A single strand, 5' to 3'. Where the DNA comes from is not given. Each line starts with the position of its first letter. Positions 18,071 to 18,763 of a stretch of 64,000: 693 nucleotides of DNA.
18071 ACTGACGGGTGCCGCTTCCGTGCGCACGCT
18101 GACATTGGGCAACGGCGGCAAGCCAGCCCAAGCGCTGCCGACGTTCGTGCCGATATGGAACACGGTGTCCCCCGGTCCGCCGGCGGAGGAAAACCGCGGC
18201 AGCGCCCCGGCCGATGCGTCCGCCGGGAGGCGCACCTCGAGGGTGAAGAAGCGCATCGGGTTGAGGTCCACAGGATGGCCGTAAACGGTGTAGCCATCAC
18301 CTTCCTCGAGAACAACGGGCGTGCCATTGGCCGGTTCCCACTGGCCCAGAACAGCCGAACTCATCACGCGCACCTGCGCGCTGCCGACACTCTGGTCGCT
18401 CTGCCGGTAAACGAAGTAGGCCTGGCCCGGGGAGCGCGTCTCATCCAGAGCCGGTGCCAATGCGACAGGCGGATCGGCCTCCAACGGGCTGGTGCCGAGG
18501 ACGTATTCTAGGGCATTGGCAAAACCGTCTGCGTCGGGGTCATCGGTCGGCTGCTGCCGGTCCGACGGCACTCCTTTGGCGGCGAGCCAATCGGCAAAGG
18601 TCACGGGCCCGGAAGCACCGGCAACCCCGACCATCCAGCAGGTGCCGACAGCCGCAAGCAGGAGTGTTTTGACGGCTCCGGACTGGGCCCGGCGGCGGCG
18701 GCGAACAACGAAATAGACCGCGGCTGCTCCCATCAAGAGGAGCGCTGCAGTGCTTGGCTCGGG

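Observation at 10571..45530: A ~110-130-aa TSP3-like + beta-rich module recurs five times, three times at the exact C-terminus and twice at internal junctions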

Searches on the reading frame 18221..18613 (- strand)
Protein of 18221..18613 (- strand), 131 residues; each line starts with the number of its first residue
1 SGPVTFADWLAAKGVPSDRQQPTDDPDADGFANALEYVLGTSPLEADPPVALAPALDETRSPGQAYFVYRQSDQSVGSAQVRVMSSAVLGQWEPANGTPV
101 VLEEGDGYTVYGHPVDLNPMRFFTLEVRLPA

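Call 12: search_protein_families(library=pfam, proteins=[window:18221-18613:-], max_evalue=10)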
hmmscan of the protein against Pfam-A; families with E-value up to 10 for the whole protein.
seq(131 aa): 0 families

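Call 13: search_protein_families(library=ncbifam, proteins=[window:18221-18613:-], max_evalue=10)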
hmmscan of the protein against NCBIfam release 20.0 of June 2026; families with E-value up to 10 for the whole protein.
seq(131 aa): 1 family
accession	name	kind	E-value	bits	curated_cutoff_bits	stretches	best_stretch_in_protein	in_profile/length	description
NF042425.1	Amuc_1099_fam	equivalog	0.002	17.8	50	1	13-47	117-151/321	Amuc_1099 family pilus-like system protein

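Call 57: find_homologous_proteins(query=A5, max_evalue=0.001)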
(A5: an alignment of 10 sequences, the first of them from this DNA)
Query A5 (10 sequences) (131 aa, profile of the alignment): 217 proteins with E <= 0.001 among 5853 candidates; the best 120 are listed.
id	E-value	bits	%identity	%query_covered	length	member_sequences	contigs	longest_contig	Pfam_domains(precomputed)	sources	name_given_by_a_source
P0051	1.5e-42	163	71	16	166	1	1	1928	-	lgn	-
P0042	4.1e-40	155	35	82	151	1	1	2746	-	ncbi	ncbi:MAG: hypothetical protein RIQ79_354, partial [Verrucomicrobiota bacterium]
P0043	1.5e-37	147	53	29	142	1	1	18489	-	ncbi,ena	-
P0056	6.0e-37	145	48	52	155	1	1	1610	-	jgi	jgi:hypothetical protein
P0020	5.8e-36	142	41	22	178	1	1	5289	-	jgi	jgi:hypothetical protein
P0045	1.6e-34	137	30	86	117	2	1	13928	-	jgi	jgi:hypothetical protein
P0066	4.5e-32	129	31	49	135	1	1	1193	-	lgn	-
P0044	1.2e-29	121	37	80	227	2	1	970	-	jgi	jgi:hypothetical protein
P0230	7.5e-29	119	46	31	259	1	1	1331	-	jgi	jgi:hypothetical protein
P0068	2.7e-27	114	40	63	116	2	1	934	-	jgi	jgi:hypothetical protein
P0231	4.1e-27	113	42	27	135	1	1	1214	-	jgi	jgi:hypothetical protein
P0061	1.2e-26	112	40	38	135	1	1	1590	-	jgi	-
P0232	8.5e-26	109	37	51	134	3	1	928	-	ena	-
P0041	1.1e-25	108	34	51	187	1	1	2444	-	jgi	jgi:hypothetical protein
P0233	5.7e-25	106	65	13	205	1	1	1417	-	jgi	jgi:hypothetical protein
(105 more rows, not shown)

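Call 73: predict_structure(alignment_id=A6)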
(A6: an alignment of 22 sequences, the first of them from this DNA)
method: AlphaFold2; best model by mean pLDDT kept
length: 131 residues; sequences in the alignment: 22
mean_pLDDT: 93.8   pTM: 0.85
mean pLDDT of the five models: 93.8, 92.8, 92.4, 92.4, 81.0
residues with pLDDT >= 90: 114; 70-90: 16; 50-70: 1; < 50: 0
segments of 3 or more residues with pLDDT < 50: none
pLDDT, mean of each block of 10 residues (from residue 1): 90 97 96 96 90 89 93 95 95 96 96 93 94 70
secondary structure, 60 per line:
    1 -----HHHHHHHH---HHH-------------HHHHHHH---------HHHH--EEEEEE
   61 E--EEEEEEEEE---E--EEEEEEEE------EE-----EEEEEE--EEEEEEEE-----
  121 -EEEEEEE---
elements in order: H6-13 H33-39 H49-52 E55-61 E64-72 E79-86 E100-105 E108-115 E122-128
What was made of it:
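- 18221..18613 (-): Module copy B. It covers aa 771-901 of ORF 12419-20923 and is internal here. Ca loop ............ at 18506-18541. Last strand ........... at 18221-18253. AlphaFold pLDDT 93.8 (call 73).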

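Call 76: fold_search(model_id=the predicted structure, library=pdb)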
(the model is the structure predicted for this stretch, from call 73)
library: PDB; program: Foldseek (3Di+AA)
matches with E <= 10: 1234; with E <= 0.001: 0
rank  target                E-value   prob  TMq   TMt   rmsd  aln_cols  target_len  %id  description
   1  6nmy_D                1.3e-02  0.99  0.42  0.29   4.0        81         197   10  A Cytokine-receptor complex (released 2020-01-22)
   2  7qm2_B                2.4e-02  0.99  0.40  0.33   3.9        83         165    8  Crystal structure of the PP1/PTG/beta-cyclodextrin ternary complex (released 2022-11-02)
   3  4qqv_D                3.1e-02  0.98  0.42  0.20   4.0        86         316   15  Extracellular domains of mouse IL-3 beta receptor (released 2014-09-03)
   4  7qfa_C                3.3e-02  0.97  0.38  0.40   4.2        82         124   11  Monoclinic crystal structure of PTG CBM21 in complex with beta-cyclodextrin (released 2022-11-02)
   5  7qfa_B                4.2e-02  0.97  0.36  0.37   3.5        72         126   10  Monoclinic crystal structure of PTG CBM21 in complex with beta-cyclodextrin (released 2022-11-02)
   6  7z50_D                4.8e-02  0.85  0.35  0.29   4.1        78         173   18  Structure of the highly diabetogenic 4.1-T cell receptor targeting a hybrid insulin peptide bound to I-Ag7. (released 2022-07-20)
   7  7qfa_A                5.5e-02  0.96  0.38  0.39   4.2        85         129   10  Monoclinic crystal structure of PTG CBM21 in complex with beta-cyclodextrin (released 2022-11-02)
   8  7z50_B                5.5e-02  0.84  0.35  0.28   4.1        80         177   18  Structure of the highly diabetogenic 4.1-T cell receptor targeting a hybrid insulin peptide bound to I-Ag7. (released 2022-07-20)
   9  6dfw_D                6.2e-02  0.85  0.37  0.27   4.1        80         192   19  TCR 8F10 in complex with IAg7-p8G9E (released 2019-04-17)
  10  7qf7_A                6.6e-02  0.92  0.38  0.39   4.3        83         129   10  Orthorhombic crystal structure of PTG CBM21 in complex with beta-cyclodextrin (released 2022-11-02)
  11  1f3j_B                6.6e-02  0.91  0.40  0.30   4.6        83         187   18  HISTOCOMPATIBILITY ANTIGEN I-AG7 (released 2000-09-20)
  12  7qm2_D                7.1e-02  0.94  0.38  0.32   3.7        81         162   10  Crystal structure of the PP1/PTG/beta-cyclodextrin ternary complex (released 2022-11-02)
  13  3rdt_D                8.6e-02  0.84  0.36  0.26   5.0        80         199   18  Crystal Structure of 809.B5 TCR complexed with MHC Class II I-Ab/3k peptide (released 2011-12-07)
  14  6nmy_B                9.8e-02  0.96  0.43  0.30   3.6        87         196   10  A Cytokine-receptor complex (released 2020-01-22)
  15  1d9k_D                1.0e-01  0.77  0.37  0.28   5.3        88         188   16  CRYSTAL STRUCTURE OF COMPLEX BETWEEN D10 TCR AND PMHC I-AK/CA (released 1999-12-15)
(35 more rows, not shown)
